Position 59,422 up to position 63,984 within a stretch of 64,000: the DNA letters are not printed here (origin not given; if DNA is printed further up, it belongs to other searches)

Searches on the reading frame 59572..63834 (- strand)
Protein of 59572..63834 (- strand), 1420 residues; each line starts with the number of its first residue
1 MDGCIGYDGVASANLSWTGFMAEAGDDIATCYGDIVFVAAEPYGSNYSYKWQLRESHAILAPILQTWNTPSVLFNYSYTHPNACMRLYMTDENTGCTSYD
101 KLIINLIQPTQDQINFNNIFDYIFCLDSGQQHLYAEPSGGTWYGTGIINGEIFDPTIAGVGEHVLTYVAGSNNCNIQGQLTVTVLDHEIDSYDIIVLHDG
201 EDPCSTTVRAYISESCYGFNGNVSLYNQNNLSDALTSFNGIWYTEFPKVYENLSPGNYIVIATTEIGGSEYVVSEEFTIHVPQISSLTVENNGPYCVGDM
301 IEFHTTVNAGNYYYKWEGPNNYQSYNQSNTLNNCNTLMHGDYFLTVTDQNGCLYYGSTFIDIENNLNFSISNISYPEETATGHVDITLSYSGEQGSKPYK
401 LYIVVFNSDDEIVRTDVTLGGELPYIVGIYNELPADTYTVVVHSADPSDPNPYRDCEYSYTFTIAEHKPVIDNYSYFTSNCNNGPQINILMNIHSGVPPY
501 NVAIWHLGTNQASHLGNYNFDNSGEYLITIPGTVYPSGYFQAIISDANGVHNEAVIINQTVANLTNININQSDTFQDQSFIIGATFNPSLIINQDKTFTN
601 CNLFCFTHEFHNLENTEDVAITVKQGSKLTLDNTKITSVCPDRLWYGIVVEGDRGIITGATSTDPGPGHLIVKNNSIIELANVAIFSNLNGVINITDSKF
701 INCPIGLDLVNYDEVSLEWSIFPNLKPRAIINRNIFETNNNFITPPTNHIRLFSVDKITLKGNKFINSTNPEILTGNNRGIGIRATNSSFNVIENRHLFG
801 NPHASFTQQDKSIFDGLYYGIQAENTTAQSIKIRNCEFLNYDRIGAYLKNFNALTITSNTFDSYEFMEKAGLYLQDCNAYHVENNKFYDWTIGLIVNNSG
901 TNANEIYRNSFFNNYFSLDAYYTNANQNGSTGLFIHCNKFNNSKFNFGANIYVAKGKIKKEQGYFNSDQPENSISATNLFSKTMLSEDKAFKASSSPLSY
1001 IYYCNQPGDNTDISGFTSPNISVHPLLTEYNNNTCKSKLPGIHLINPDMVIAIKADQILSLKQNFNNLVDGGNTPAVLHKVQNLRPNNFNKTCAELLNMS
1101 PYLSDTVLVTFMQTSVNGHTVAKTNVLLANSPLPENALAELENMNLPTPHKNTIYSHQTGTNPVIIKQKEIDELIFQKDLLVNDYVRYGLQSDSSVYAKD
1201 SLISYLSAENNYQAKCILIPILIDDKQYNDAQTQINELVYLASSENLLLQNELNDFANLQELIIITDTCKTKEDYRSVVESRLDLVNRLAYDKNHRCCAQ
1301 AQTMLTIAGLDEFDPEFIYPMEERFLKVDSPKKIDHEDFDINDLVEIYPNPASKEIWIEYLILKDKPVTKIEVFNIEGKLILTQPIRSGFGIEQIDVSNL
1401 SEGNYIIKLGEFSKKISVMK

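Call 67: find_encoding_contigs(protein=window:59572-63834:-, flank=10000, max_places=2)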
Protein window:59572-63834:- (1420 aa): no gene with exactly this product is on record in the collection.

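Call 104: search_protein_families(library=pfam, proteins=[window:59572-63834:-], max_evalue=0.00001)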
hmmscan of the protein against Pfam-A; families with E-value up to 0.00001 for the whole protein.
window:59572-63834:- (1420 aa): 2 families
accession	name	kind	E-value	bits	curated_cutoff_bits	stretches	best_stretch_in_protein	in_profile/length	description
PF18962.6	Por_Secre_tail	-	3.3e-10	40.5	27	1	1347-1413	1-66/75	Secretion system C-terminal sorting domain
PF13229.12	Beta_helix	-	2.7e-07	30.8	25.9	0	820-946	2-115/158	Right handed beta helix region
